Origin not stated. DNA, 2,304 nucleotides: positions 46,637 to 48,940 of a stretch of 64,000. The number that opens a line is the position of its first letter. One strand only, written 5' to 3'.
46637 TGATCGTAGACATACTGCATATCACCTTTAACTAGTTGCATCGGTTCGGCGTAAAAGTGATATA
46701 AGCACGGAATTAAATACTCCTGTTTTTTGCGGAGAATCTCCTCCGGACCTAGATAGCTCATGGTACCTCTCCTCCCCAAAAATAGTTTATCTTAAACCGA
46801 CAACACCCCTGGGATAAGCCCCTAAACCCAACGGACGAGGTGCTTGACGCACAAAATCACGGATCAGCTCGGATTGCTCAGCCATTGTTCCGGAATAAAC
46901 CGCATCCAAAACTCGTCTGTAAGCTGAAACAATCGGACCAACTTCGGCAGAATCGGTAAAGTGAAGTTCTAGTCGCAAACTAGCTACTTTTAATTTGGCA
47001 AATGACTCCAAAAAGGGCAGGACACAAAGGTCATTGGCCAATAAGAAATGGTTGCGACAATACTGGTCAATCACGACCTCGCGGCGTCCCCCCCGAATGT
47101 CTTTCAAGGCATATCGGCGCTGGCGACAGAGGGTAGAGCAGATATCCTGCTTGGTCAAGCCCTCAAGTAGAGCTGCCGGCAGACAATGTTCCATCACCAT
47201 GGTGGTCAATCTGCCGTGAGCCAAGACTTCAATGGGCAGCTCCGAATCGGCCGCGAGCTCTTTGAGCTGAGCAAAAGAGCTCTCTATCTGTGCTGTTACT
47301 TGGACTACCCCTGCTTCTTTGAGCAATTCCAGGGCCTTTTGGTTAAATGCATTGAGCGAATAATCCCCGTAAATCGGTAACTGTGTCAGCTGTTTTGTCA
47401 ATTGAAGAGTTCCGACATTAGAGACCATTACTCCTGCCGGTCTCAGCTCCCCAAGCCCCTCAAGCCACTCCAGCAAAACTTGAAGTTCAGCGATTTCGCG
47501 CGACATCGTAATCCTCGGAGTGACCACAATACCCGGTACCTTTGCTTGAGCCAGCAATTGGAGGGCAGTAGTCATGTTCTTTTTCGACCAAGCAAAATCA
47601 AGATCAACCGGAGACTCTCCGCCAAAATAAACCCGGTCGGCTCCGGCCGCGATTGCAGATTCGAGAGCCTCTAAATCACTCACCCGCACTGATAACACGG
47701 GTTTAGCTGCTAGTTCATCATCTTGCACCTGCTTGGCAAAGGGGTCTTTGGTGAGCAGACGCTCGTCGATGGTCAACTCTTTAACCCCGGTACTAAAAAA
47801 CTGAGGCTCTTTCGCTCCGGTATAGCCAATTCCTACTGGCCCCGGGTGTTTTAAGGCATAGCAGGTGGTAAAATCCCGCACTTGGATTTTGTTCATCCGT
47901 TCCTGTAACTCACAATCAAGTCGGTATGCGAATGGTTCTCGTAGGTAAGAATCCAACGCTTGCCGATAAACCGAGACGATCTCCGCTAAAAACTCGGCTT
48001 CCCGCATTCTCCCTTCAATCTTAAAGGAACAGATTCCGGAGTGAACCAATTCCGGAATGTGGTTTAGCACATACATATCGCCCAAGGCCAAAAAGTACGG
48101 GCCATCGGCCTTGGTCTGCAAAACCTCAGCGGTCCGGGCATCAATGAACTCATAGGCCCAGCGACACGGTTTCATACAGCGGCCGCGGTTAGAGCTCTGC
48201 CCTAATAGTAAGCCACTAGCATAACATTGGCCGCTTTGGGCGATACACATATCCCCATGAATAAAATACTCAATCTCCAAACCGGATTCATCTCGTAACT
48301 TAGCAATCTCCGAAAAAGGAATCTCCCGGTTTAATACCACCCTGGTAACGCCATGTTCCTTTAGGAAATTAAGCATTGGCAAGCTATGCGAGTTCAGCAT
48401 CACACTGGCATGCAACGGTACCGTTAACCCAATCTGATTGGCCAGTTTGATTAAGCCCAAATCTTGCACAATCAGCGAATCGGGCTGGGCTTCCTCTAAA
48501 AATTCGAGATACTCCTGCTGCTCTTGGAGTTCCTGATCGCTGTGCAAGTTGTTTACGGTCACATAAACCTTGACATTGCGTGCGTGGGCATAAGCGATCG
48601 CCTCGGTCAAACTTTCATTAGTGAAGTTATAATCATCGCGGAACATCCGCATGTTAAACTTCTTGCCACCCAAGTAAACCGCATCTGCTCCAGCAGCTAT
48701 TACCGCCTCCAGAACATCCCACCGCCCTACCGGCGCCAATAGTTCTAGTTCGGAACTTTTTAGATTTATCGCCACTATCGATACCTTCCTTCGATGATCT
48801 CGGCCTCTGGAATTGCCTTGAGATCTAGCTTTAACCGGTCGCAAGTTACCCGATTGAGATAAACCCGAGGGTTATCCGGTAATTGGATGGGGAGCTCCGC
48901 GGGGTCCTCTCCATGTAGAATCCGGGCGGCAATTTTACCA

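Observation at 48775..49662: Signal-less PF04392 solute-binding-protein homologue translationally coupled to a U32 peptidase, a class-III aminotransferase and metG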

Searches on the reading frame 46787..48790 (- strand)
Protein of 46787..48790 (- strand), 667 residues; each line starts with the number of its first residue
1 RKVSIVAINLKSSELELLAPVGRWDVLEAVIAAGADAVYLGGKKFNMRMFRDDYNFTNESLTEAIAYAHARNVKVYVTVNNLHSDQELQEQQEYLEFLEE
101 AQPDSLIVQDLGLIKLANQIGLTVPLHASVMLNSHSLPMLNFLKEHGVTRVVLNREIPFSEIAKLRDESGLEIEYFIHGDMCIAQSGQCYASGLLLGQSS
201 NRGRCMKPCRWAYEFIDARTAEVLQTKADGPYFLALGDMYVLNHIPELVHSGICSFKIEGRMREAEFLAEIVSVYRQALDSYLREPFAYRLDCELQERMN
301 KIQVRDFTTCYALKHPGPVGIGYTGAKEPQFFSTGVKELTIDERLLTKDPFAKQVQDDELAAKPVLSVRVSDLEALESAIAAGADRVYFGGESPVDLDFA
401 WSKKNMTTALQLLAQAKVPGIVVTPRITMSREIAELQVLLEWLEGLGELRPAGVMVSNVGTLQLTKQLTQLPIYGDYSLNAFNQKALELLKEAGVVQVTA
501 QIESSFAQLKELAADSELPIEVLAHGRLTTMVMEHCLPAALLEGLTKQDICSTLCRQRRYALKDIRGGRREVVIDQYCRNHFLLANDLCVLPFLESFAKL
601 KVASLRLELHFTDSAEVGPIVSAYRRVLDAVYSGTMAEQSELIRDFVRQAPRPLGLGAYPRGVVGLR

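Call 3: search_protein_families(library=pfam, proteins=[window:46787-48790:-], max_evalue=0.01)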
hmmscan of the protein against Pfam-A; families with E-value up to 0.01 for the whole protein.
window:46787-48790:- (667 aa): 2 families
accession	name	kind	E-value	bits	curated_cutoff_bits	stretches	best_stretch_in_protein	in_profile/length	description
PF01136.24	Peptidase_U32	-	9e-101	336.5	22.4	2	90-316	3-231/233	Peptidase family U32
PF04055.27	Radical_SAM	-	0.0011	19.6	29.5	0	16-80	81-147/166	Radical SAM superfamily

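Call 4: search_protein_families(library=ncbifam, proteins=[window:46787-48790:-], max_evalue=0.01)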
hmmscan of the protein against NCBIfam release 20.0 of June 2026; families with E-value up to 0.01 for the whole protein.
window:46787-48790:- (667 aa): 5 families
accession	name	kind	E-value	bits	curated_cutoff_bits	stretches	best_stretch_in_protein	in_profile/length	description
NF011996.0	PRK15452.1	equivalog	2.1e-65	221.3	534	3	14-223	4-212/449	prephenate-dependent tRNA uridine(34) hydroxylase TrhP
NF047963.1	quinone_UbiU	equivalog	8.2e-55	186.2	440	3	15-208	1-196/331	ubiquinone anaerobic biosynthesis protein UbiU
NF047965.1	quinone_UbiV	equivalog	1.5e-24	87.1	275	2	75-286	64-265/292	ubiquinone anaerobic biosynthesis protein UbiV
NF011991.0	PRK15447.1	equivalog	9.4e-21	74.5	283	2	75-258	65-246/302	U32 family peptidase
NF047331.1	phage_HTJ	equivalog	0.0058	16.3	33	0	372-392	4-24/59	phage head-tail joining protein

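Call 18: search_solved_structures(query=window:46787-48790:-, max_evalue=0.001)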
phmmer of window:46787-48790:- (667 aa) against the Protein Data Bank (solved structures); distinct sequences matched with E-value up to 0.001: 0.

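Call 59: find_homologous_proteins(query=window:46787-48790:-, max_evalue=1e-20)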
Query window:46787-48790:- (667 aa): 7971 proteins with E <= 1e-20 among 8000 candidates; the best 120 are listed.
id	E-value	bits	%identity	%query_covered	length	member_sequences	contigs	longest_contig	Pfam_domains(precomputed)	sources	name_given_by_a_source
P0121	0.0e+0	1484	100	99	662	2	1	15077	PF01136.26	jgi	-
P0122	0.0e+0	1275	84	99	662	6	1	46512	PF01136.26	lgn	-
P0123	0.0e+0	1133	73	99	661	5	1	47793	PF01136.26,PF04055.28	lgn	-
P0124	0.0e+0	1091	70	99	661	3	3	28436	PF01136.26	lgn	-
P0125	0.0e+0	1065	71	97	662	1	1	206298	PF01136.26,PF04055.28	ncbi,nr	ncbi:MAG: U32 family peptidase [Firmicutes bacterium]|nr:U32 family peptidase [Bacillota bacterium]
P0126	1.8e-218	746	53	97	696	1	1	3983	PF01136.26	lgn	-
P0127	1.5e-215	736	51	99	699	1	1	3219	PF01136.26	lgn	-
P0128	3.6e-210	718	53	94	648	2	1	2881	PF01136.26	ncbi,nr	ncbi:MAG: U32 family peptidase, partial [Bacillota bacterium]|nr:U32 family peptidase [Bacillota bac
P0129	5.1e-201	688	52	98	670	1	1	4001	PF01136.26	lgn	-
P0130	1.9e-200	686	47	97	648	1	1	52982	PF01136.26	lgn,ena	-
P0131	2.2e-200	686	49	97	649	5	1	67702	PF01136.26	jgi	jgi:U32 family peptidase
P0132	2.9e-199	682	48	97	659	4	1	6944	PF01136.26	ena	-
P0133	3.1e-199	682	51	97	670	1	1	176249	PF01136.26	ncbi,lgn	ncbi:MAG: peptidase U32 family protein [Betaproteobacteria bacterium]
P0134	1.3e-197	677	49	97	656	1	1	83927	PF01136.26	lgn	-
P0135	5.5e-197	675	50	98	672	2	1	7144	PF01136.26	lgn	-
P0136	2.4e-196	673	47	98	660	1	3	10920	PF01136.26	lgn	-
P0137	8.4e-196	671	47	98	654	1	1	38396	PF01136.26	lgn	-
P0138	1.9e-195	670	48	97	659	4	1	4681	PF01136.26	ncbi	-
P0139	1.3e-194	667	47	98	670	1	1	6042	PF01136.26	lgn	-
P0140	1.8e-194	666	49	98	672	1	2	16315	PF01136.26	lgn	-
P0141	5.5e-194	665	48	97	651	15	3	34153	PF01136.26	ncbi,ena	-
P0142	1.0e-193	664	50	98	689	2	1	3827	PF01136.26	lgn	-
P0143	2.7e-193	663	47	97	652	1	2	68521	PF01136.26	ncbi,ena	-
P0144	3.1e-193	662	47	97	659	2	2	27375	PF01136.26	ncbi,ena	-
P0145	4.7e-193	662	50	97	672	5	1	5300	PF01136.26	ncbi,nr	ncbi:MAG TPA: U32 family peptidase [Firmicutes bacterium]|nr:U32 family peptidase [Bacillota bacteri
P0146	1.5e-192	660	47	97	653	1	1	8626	PF01136.26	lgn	-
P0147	1.5e-192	660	47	97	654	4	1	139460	PF01136.26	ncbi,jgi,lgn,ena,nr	ncbi:MAG: Peptidase family [Firmicutes bacterium]|nr:Peptidase family [Bacillota bacterium]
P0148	1.8e-192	660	46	97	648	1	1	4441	PF01136.26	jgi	jgi:putative protease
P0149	3.0e-192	659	47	97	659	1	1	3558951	PF01136.26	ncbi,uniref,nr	ncbi:peptidase U32 family protein [Candidatus Contubernalis alkaliaceticus]|uniref:peptidase U32 fam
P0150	3.4e-192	659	46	98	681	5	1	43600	PF01136.26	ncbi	-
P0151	1.3e-191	657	47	97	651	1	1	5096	PF01136.26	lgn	-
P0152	1.4e-191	657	46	97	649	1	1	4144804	PF01136.26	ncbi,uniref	ncbi:hypothetical protein SCACP_22650 [Sporomusa carbonis]|uniref:peptidase U32 family protein n=1 T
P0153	3.7e-191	655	47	97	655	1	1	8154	PF01136.26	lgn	-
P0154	4.0e-191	655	47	98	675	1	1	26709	PF01136.26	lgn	-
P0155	4.5e-191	655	46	97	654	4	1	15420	PF01136.26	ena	-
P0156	1.8e-190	653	46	97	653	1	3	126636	PF01136.26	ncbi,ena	-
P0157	2.2e-190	653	49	97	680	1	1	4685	PF01136.26,PF13714.13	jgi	jgi:putative protease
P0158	3.1e-190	652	47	97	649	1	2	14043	PF01136.26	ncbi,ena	-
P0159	8.0e-190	651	46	97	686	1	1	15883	PF01136.26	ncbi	-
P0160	2.1e-189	650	48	97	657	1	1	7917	PF01136.26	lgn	-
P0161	4.7e-189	649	47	97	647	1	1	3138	PF01136.26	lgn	-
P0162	4.8e-189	648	47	97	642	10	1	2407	PF01136.26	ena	-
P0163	9.8e-189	647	48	99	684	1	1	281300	PF01136.26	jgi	jgi:putative protease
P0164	1.9e-188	647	46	97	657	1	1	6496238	PF01136.26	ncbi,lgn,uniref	ncbi:peptidase U32 family protein [Sporomusa aerivorans]|uniref:peptidase U32 family protein n=1 Tax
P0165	2.2e-188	646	46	98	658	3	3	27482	PF01136.26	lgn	-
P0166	5.7e-188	645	46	97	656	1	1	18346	PF01136.26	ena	-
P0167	7.0e-188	645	47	98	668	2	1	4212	PF01136.26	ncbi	-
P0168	1.0e-187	644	46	97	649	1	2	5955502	PF01136.26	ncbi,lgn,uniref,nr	ncbi:peptidase U32 family protein [Sporomusa acidovorans]|uniref:Protease YdcP n=1 Tax=Sporomusa aci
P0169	1.1e-187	644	46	97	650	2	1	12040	PF01136.26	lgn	-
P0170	1.4e-187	644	46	98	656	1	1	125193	PF01136.26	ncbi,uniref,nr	ncbi:peptidase U32 family protein [Sporomusa sp.]|uniref:peptidase U32 family protein n=1 Tax=Sporom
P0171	1.9e-187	643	46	97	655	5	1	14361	PF01136.26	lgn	-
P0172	2.3e-187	643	46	97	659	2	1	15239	PF01136.26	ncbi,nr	ncbi:MAG: Peptidase family [Sporomusa sp.]|nr:Peptidase family [Sporomusa sp.]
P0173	2.9e-187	643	47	98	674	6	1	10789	PF01136.26,PF04055.28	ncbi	-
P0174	3.0e-187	643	47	97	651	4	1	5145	PF01136.26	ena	-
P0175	6.1e-187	642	46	98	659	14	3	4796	PF01136.26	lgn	-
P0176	7.5e-187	641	45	97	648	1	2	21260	PF01136.26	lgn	-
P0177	1.1e-186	641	45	98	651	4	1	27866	PF01136.26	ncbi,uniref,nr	ncbi:peptidase U32 family protein [Sporomusa sp.]|uniref:peptidase U32 family protein n=1 Tax=Sporom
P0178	1.3e-186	640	48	97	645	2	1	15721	PF01136.26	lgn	-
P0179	1.3e-186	640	44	97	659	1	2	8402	PF01136.26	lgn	-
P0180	1.4e-186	640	46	98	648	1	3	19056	PF01136.26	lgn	-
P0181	1.6e-186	640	47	97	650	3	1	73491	PF01136.26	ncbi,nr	ncbi:MAG: U32 family peptidase [Negativicutes bacterium]|nr:U32 family peptidase [Negativicutes bact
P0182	1.7e-186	640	45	97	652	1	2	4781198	PF01136.26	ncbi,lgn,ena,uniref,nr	ncbi:MAG TPA: U32 family peptidase [Methylomusa anaerophila]|uniref:Putative protease YhbU n=1 Tax=M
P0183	2.1e-186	640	47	98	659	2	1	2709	PF01136.26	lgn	-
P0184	2.3e-186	640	45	97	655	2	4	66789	PF01136.26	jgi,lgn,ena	-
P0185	3.8e-186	639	47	97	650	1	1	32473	PF01136.26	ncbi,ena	-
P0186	4.8e-186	639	46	97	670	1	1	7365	PF01136.26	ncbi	ncbi:MAG: peptidase U32 family protein [Thermacetogeniaceae bacterium]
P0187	5.6e-186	638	49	97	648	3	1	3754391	PF01136.26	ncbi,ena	-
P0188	6.9e-186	638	46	97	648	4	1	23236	PF01136.26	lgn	-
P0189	9.8e-186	638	46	98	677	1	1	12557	PF01136.26,PF04055.28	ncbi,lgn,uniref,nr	ncbi:MAG: U32 family peptidase [Candidatus Syntrophonatronum acetioxidans]|uniref:U32 family peptida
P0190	1.3e-185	637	45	98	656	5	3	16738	PF01136.26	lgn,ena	-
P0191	1.5e-185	637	45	98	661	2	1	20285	PF01136.26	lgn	-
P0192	1.9e-185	637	46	98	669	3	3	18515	PF01136.26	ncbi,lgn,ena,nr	ncbi:MAG TPA: U32 family peptidase [Syntrophomonadaceae bacterium]|nr:U32 family peptidase [Syntroph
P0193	2.4e-185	636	47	97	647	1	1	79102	PF01136.26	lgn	-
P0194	2.5e-185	636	46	98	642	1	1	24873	PF01136.26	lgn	-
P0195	4.4e-185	635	46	97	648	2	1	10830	PF01136.26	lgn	-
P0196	4.5e-185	635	45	97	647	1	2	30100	PF01136.26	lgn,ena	-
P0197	8.5e-185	634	47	98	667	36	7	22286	PF01136.26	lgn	-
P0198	8.6e-185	634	48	97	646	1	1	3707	PF01136.26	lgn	-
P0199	9.5e-185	634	46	97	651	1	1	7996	PF01136.26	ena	-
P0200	1.6e-184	634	45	97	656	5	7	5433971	PF01136.26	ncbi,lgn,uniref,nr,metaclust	ncbi:putative protease YhbU precursor [Sporomusa ovata DSM 2662]|uniref:Protease n=1 Tax=Sporomusa o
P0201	2.0e-184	633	45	97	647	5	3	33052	PF01136.26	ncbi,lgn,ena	-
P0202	2.2e-184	633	46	97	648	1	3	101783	PF01136.26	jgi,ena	-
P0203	3.5e-184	632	46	97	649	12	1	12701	PF01136.26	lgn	-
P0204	6.3e-184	632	46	97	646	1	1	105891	PF01136.26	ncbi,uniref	ncbi:peptidase U32 family protein [Dendrosporobacter sp. 1207_IL3150]|uniref:peptidase U32 family pr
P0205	2.3e-183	630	46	97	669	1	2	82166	PF01136.26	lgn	-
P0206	3.3e-183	629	45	98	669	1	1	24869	PF01136.26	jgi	-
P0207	3.9e-183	629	44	98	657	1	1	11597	PF01136.26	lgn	-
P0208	4.2e-183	629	46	98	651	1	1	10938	PF01136.26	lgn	-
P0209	4.4e-183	629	46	97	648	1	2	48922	PF13377.13,PF01136.26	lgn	-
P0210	4.5e-183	629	46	97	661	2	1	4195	PF01136.26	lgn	-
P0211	1.2e-182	627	45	97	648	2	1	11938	PF01136.26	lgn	-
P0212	1.8e-182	627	46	97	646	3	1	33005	PF01136.26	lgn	-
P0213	2.6e-182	626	45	97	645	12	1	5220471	PF01136.26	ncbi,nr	ncbi:U32 family peptidase [bacterium BFN5]|nr:U32 family peptidase [bacterium BFN5] QJW44691.1 U32 f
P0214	3.5e-182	626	48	98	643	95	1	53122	PF01136.26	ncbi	-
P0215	3.8e-182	626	47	97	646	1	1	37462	PF01136.26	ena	-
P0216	4.1e-182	626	47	97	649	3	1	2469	PF01136.26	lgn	-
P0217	5.2e-182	625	44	97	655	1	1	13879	PF01136.26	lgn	-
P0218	5.7e-182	625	45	97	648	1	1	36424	PF01136.26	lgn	-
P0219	6.5e-182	625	47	97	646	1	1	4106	PF01136.26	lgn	-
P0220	7.3e-182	625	45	97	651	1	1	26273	PF01136.26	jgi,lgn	jgi:putative protease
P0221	8.5e-182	625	45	98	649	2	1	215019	PF01136.26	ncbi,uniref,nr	ncbi:peptidase U32 [Anaerosporomusa subterranea]|uniref:Peptidase U32 n=1 Tax=Anaerosporomusa subter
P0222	8.9e-182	624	45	97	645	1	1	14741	PF01136.26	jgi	jgi:putative protease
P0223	1.1e-181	624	45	98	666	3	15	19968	PF01136.26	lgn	-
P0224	1.2e-181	624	47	97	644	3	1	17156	PF01136.26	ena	-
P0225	1.2e-181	624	45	98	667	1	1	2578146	PF01136.26,PF04055.28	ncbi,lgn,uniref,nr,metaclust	ncbi:peptidase U32 family protein [Halothermothrix orenii]|uniref:Peptidase U32 n=1 Tax=Halothermoth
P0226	2.3e-181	623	46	97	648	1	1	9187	PF01136.26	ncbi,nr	ncbi:MAG: U32 family peptidase [Sporomusaceae bacterium]|nr:U32 family peptidase [Sporomusaceae bact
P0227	2.5e-181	623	46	97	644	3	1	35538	PF01136.26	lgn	-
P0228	5.1e-181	622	45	97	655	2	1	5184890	PF01136.26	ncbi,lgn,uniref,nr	ncbi:peptidase U32 family protein [Sporomusa termitida]|uniref:Peptidase family U32 n=1 Tax=Sporomus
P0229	5.4e-181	622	45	97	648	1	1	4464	PF01136.26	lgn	-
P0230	5.5e-181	622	45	98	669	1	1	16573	PF01136.26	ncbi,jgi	-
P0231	5.7e-181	622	46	97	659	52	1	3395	PF01136.26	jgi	jgi:putative protease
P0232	1.0e-180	621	45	97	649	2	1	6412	PF01136.26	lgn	-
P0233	1.1e-180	621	44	97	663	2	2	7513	PF01136.26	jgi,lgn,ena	-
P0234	1.5e-180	620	45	97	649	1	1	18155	PF01136.26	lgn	-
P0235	1.5e-180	620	44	97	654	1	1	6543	PF01136.26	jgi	jgi:putative protease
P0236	2.0e-180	620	45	97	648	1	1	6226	PF01136.26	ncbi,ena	-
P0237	2.1e-180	620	45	97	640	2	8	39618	PF01136.26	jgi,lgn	jgi:putative protease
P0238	2.5e-180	620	44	98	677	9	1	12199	PF01136.26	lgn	-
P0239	3.0e-180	619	43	97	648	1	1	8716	PF01136.26,PF13714.13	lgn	-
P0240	3.8e-180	619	45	98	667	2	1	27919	PF01136.26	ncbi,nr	ncbi:MAG: U32 family peptidase [Bacillota bacterium]|nr:U32 family peptidase [Bacillota bacterium]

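Call 61: find_encoding_contigs(protein=P0225, flank=8000, max_places=1)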
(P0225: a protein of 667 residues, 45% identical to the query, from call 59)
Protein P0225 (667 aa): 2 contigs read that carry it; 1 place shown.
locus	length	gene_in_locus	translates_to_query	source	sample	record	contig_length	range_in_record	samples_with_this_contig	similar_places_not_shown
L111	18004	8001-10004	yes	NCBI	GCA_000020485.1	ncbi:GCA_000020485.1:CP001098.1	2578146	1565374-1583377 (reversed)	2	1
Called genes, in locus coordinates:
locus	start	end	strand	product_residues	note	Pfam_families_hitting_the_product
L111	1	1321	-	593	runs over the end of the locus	PF00070:Pyr_redox (faint), PF07992:Pyr_redox_2, PF07681:DoxX (faint)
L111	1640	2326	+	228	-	PF04205:FMN_bind (weak)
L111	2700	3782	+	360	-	PF02424:ApbE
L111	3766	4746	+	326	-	PF00348:polyprenyl_synt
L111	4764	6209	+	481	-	PF20695:UbiD_N, PF01977:UbiD, PF20696:UbiD_C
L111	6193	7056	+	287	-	PF01040:UbiA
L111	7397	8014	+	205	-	PF02441:Flavoprotein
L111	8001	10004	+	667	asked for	PF01136:Peptidase_U32, PF04055:Radical_SAM (faint), PF01136:Peptidase_U32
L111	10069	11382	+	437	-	PF00202:Aminotran_3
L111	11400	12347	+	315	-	PF13379:NMT1_2, PF03180:Lipoprotein_9, PF09084:NMT1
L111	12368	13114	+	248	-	PF00005:ABC_tran, PF13304:AAA_21 (faint)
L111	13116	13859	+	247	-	PF00528:BPD_transp_1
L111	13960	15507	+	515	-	PF00128:Alpha-amylase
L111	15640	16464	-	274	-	PF14321:DUF4382, PF13620:CarboxypepD_reg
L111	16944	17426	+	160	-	PF03773:ArsP_1 (weak)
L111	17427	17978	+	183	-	PF03773:ArsP_1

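Call 62: find_encoding_contigs(protein=P0133, flank=8000, max_places=1)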
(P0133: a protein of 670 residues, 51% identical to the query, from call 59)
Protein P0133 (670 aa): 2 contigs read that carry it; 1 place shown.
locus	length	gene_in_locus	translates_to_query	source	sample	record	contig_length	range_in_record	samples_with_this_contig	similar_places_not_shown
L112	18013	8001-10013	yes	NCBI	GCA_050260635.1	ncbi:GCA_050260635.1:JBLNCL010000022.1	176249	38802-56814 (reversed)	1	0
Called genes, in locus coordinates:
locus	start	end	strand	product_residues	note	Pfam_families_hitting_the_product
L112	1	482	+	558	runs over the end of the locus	PF19568:Spore_III_AA, PF03266:NTPase_1 (faint), PF25516:PTPase, PF01424:R3H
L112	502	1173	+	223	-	PF02223:Thymidylate_kin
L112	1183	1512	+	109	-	PF00543:P-II (faint), PF06153:CdAMP_rec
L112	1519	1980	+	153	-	PF03885:DUF327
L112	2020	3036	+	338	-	PF13177:DNA_pol3_delta2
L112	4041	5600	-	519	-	PF02875:Mur_ligase_C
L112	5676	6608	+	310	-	PF00590:TP_methylase, PF23016:RsmI_C (weak)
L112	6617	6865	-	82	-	PF04014:MazE_antitoxin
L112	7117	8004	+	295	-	PF04392:ABC_sub_bind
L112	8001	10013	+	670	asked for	PF01136:Peptidase_U32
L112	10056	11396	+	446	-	PF00202:Aminotran_3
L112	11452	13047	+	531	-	PF01554:MatE (faint), PF03023:MurJ, PF13440:Polysacc_synt_3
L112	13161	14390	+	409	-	PF07690:MFS_1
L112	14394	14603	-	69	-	-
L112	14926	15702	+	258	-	PF12686:DUF3800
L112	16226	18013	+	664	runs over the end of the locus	PF00133:tRNA-synt_1, PF01406:tRNA-synt_1e, PF09334:tRNA-synt_1g, PF00133:tRNA-synt_1, PF08264:Anticodon_1 (weak), PF19303:Anticodon_3, PF01588:tRNA_bind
